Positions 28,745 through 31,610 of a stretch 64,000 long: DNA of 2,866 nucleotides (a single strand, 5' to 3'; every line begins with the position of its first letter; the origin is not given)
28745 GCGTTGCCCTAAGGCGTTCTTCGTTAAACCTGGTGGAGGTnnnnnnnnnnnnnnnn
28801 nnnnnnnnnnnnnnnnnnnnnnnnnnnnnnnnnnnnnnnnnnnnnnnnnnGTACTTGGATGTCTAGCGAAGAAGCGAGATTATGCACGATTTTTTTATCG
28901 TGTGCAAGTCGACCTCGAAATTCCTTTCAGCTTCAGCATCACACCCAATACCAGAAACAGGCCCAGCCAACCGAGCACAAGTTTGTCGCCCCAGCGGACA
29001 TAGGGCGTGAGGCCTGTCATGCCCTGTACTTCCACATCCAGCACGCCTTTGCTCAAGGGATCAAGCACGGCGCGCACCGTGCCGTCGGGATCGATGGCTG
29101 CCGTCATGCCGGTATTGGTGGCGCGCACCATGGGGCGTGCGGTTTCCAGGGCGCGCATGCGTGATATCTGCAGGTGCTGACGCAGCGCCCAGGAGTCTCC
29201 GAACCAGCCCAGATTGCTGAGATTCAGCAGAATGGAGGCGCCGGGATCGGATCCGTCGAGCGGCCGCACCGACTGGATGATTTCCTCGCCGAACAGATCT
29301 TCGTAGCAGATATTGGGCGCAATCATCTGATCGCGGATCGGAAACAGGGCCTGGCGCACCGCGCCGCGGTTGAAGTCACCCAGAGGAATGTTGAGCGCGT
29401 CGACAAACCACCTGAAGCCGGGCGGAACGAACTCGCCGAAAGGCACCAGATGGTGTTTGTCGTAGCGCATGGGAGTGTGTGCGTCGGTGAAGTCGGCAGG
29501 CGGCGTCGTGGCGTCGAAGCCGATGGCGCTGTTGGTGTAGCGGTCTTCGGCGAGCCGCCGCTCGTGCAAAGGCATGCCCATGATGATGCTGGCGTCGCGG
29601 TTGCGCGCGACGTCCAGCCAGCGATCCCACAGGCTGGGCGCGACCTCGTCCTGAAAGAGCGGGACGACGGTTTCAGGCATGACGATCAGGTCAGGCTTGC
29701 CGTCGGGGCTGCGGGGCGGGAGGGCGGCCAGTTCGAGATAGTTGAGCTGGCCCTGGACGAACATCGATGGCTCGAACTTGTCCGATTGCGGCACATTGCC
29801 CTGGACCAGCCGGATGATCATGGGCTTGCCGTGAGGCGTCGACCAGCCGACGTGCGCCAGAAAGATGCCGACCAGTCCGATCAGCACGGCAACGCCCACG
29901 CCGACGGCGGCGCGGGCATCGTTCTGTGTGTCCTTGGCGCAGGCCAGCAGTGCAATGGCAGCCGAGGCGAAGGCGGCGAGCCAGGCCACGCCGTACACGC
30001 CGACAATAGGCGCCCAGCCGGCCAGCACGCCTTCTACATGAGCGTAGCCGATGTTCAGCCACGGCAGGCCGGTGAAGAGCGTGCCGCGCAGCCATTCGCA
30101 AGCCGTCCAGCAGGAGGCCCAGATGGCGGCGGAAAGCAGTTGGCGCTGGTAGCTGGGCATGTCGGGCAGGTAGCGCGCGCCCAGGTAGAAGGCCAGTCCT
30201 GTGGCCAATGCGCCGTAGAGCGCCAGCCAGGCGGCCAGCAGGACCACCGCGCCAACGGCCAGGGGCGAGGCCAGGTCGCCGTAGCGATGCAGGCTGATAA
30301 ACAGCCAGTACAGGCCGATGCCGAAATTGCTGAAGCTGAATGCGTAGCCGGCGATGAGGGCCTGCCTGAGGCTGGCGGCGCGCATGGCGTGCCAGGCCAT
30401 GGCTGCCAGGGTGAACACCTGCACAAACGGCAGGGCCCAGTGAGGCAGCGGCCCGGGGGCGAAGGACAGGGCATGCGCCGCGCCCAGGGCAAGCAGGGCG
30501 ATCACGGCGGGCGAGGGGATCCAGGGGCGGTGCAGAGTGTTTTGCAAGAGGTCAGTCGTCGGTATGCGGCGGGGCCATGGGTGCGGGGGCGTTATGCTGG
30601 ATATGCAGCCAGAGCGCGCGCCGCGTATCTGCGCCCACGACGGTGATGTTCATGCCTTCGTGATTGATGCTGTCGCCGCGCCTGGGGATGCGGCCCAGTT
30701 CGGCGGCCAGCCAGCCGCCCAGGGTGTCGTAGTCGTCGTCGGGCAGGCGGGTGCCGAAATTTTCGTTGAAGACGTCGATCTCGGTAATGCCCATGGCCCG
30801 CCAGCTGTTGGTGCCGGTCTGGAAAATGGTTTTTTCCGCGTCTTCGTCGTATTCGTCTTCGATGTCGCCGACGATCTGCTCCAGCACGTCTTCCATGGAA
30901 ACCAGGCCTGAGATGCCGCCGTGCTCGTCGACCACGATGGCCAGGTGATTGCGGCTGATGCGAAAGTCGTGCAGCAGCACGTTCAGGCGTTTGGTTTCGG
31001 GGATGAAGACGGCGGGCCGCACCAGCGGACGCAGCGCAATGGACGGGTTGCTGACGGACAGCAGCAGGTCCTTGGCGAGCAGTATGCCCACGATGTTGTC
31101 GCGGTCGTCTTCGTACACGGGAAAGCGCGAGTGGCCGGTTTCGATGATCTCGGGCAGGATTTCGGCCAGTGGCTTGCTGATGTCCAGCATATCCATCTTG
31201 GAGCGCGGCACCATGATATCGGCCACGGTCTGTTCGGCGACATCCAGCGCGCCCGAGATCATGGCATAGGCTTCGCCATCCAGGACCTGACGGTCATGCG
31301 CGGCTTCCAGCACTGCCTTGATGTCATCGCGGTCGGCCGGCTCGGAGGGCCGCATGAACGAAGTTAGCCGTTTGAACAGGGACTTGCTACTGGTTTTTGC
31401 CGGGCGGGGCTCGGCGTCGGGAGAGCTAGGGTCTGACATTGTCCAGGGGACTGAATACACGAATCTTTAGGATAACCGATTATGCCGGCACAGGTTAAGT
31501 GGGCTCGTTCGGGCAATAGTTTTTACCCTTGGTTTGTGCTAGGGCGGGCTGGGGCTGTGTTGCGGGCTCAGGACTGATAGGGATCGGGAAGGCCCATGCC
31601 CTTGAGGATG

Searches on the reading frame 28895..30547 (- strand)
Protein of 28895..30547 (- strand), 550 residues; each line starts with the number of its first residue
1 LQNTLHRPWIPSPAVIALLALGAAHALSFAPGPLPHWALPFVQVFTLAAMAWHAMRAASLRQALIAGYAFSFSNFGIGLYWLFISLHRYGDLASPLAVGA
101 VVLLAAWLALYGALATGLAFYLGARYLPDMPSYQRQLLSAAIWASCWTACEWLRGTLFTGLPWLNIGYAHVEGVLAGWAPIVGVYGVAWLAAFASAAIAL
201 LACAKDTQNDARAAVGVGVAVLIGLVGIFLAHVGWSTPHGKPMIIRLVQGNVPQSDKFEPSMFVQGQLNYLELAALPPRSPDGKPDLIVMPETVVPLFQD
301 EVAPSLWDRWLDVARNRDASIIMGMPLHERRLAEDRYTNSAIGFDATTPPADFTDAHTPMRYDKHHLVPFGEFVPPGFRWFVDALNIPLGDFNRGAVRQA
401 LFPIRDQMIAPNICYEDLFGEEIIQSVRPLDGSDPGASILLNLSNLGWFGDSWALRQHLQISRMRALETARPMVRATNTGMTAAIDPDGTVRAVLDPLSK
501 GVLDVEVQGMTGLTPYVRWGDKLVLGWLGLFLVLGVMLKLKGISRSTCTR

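Call 27: search_protein_families(library=pfam, proteins=[window:28895-30547:-], max_evalue=0.01)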
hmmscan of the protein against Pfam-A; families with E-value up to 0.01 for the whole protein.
window:28895-30547:- (550 aa): 3 families
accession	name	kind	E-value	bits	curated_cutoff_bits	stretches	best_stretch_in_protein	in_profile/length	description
PF20154.4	LNT_N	-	1e-27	97.7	27.1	1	22-196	2-158/159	Apolipoprotein N-acyltransferase N-terminal domain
PF00795.27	CN_hydrolase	-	1e-22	81.2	23.2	1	279-515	30-255/256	Carbon-nitrogen hydrolase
PF09142.17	TruB_C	-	0.009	16.1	28.7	0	471-496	18-43/56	tRNA Pseudouridine synthase II, C terminal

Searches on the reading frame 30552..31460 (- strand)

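Call 27: search_protein_families(library=pfam, proteins=[window:30552-31460:-], max_evalue=0.01)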
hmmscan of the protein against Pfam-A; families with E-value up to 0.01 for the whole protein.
window:30552-31460:- (302 aa): 3 families
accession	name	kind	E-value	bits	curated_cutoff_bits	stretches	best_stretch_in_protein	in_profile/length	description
PF03471.22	CorC_HlyC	-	5.6e-20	71.6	27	1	216-289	4-79/81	Transporter associated domain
PF00571.33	CBS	-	5.6e-13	49.4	24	2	79-135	1-54/57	CBS domain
PF21917.1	NMB0537_N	-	3.9e-08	33.2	23.9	1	39-74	1-36/36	N-terminal region of NMB0537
